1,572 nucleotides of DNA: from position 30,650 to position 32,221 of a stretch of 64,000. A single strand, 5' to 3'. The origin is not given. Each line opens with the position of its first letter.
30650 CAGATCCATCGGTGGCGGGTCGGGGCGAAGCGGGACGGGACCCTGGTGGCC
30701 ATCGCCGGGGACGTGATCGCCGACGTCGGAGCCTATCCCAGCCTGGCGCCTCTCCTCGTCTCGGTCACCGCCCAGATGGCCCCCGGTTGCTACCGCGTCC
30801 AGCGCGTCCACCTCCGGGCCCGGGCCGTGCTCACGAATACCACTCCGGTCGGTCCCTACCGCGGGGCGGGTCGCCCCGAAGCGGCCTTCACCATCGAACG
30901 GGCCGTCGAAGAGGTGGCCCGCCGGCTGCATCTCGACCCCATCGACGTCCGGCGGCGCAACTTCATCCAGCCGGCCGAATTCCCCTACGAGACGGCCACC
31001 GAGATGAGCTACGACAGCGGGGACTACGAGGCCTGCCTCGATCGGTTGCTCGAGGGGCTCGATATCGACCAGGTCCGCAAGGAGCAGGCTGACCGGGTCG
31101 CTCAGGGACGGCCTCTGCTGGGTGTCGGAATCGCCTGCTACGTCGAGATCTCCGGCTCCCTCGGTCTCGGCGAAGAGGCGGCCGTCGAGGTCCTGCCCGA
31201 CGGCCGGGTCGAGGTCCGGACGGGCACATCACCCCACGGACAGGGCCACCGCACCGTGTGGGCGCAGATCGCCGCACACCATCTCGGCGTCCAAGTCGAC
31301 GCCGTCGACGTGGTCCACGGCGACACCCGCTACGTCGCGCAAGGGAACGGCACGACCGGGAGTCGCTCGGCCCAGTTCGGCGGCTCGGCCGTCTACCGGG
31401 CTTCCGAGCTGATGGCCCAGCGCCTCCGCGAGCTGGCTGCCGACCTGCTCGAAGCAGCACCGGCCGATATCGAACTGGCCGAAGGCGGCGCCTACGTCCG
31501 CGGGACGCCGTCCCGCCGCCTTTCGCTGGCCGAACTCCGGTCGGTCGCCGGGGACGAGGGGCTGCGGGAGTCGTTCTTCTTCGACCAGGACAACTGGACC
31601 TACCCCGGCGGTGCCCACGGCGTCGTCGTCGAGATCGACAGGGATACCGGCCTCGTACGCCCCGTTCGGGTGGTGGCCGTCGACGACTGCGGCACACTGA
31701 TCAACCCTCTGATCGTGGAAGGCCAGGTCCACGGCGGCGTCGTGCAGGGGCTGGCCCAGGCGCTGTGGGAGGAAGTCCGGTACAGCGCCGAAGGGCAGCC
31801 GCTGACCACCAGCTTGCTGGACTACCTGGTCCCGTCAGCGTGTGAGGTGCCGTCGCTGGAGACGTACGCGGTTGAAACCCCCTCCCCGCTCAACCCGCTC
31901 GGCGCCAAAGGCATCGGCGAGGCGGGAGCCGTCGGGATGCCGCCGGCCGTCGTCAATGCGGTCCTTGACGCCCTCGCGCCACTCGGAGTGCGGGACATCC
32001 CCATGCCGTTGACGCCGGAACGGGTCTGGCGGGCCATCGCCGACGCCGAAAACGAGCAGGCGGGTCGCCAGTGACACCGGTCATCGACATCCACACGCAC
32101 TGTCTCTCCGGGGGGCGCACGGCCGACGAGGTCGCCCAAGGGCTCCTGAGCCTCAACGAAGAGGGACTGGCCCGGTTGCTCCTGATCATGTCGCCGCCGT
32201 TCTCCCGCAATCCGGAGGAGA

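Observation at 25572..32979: Compact 9-gene operon mixing a PaaA-type di-iron oxygenase, PaaK-type ligase, RidA, an orphan Mo-hydroxylase and an amidohydrolase: candidate undescribed CoA-dependent aromatic/N-heterocyclic acid pathway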

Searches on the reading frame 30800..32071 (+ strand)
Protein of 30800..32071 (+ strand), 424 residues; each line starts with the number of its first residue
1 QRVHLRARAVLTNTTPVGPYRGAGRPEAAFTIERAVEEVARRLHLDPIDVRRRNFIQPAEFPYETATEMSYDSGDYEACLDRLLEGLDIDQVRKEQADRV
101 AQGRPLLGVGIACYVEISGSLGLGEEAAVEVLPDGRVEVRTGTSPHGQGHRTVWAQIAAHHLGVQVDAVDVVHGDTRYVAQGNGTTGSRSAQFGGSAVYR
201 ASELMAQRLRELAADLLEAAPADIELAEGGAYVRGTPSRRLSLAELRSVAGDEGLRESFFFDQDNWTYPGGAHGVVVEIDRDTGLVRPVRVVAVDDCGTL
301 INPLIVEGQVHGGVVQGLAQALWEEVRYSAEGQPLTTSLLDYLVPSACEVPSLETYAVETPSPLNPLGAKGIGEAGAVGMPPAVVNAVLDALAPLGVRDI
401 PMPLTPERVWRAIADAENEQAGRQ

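Call 62: search_solved_structures(query=window:30800-32071:+, max_evalue=1e-40, show_alignments=5)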
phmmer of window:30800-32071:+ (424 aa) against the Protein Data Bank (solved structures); distinct sequences matched with E-value up to 1e-40: 7.
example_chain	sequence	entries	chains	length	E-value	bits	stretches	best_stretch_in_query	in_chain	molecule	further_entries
8uem_A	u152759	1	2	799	5.7e-98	332.3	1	6-413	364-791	Carbon monoxide dehydrogenase (Large chain), CoxL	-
1ffu_B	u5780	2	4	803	2.6e-85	290.6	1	2-414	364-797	CUTL, MOLYBDOPROTEIN OF CARBON MONOXIDE DEHYDROGENASE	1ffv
1zxi_B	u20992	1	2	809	1.9e-80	274.6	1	4-412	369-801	Carbon monoxide dehydrogenase large chain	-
1n5w_B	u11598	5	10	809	1.9e-80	274.6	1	4-412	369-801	Carbon monoxide dehydrogenase large chain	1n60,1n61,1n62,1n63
1t3q_B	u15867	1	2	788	3.5e-79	270.4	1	7-415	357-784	quinoline 2-oxidoreductase large subunit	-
7dqx_A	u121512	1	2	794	1.1e-73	252.3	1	8-411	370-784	6-hydroxypseudooxynicotine dehydrogenase complex subunit gamma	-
4zoh_A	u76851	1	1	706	1.7e-68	235.2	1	6-392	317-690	Putative oxidoreductase molybdopterin-binding subunit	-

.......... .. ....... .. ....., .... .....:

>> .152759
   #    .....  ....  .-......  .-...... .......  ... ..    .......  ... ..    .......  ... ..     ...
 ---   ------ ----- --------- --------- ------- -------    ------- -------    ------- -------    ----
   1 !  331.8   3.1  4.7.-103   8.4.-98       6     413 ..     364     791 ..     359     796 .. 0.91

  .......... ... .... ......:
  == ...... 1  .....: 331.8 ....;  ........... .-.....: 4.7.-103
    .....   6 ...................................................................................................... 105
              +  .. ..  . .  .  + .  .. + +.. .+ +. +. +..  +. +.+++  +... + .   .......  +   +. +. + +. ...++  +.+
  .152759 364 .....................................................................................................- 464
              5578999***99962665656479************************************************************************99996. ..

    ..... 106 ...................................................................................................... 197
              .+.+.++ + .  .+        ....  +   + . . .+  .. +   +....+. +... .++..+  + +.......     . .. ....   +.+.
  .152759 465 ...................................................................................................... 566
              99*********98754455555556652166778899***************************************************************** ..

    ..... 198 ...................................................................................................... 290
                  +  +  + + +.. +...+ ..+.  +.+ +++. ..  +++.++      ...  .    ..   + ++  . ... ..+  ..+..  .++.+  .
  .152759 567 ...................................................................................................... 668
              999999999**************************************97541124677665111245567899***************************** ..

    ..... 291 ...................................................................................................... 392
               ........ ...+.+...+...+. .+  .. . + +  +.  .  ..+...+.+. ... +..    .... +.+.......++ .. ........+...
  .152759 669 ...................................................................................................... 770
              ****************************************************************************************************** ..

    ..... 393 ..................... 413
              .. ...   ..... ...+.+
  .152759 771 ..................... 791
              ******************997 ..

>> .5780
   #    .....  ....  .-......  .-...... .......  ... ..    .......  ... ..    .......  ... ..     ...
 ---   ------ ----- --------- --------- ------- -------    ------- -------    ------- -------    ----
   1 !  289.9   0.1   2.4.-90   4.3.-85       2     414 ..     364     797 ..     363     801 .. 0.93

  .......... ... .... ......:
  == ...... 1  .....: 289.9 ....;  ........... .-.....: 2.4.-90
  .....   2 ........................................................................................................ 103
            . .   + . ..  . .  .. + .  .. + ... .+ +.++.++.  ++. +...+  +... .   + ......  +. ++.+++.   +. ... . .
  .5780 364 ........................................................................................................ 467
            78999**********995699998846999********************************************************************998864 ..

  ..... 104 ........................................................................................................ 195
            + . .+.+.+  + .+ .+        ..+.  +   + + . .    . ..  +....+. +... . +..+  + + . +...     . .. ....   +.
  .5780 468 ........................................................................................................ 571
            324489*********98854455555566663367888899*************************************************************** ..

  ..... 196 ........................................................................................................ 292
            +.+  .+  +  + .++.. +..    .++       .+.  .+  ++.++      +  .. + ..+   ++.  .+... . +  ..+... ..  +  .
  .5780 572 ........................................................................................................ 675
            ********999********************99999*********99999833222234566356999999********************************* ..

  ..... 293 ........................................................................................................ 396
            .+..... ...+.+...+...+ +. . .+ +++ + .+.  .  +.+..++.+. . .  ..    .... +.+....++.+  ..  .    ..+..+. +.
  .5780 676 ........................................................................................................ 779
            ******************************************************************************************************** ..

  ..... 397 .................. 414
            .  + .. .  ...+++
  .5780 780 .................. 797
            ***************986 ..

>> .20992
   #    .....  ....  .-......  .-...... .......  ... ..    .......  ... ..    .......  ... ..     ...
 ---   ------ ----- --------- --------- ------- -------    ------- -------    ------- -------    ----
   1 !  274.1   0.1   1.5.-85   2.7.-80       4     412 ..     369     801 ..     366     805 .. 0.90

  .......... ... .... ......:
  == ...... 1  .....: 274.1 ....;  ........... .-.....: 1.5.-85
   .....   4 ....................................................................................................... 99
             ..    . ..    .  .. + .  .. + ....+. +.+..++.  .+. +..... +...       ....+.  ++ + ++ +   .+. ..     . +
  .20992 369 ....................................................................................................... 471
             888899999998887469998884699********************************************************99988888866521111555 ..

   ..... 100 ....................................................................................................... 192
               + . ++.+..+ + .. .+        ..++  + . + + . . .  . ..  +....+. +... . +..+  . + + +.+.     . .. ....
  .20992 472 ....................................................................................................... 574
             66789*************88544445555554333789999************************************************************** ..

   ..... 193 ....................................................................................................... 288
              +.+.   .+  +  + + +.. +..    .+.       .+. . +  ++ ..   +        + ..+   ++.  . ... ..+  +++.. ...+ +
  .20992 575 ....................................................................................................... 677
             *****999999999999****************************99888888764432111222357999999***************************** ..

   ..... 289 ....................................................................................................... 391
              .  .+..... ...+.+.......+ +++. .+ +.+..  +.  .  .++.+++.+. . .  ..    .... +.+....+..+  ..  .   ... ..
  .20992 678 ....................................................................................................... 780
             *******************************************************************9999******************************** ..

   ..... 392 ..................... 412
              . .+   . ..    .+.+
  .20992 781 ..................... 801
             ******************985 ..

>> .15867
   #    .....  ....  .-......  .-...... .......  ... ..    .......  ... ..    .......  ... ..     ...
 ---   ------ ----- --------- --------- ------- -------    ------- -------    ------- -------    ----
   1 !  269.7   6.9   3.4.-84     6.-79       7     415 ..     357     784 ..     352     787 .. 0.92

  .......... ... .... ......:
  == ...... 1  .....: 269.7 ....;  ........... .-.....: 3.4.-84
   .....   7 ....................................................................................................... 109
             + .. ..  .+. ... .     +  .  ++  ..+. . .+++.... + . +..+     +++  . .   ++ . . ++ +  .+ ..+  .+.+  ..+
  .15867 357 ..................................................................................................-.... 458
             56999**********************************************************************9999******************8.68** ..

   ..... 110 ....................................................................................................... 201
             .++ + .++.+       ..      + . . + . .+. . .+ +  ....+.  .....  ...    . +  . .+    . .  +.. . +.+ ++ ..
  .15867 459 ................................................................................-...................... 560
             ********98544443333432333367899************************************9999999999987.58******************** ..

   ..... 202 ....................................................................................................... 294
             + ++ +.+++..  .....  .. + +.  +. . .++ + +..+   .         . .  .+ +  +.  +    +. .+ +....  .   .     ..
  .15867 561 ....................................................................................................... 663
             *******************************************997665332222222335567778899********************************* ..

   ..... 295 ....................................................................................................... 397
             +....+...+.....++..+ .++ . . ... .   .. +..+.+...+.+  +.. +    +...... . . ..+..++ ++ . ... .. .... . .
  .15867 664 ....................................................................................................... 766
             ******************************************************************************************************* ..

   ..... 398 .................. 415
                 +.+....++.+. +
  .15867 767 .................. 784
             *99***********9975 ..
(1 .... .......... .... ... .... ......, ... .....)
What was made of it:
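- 29795..32074 (+): Xanthine-oxidase-family molybdopterin subunit (CoxL-like, form-II/Qor-type loop PYRGAGR). The catalytic Glu is kept and the CO-dehydrogenase Cys loop is absent (call 62).
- On Xanthine-oxidase-family Mo hydroxylase (CoxSML/QorSML type): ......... aligns with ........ of CO dehydrogenase (call 62).
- Tried and rejected: It is rejected because of the PYRGAGR loop (call 62).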
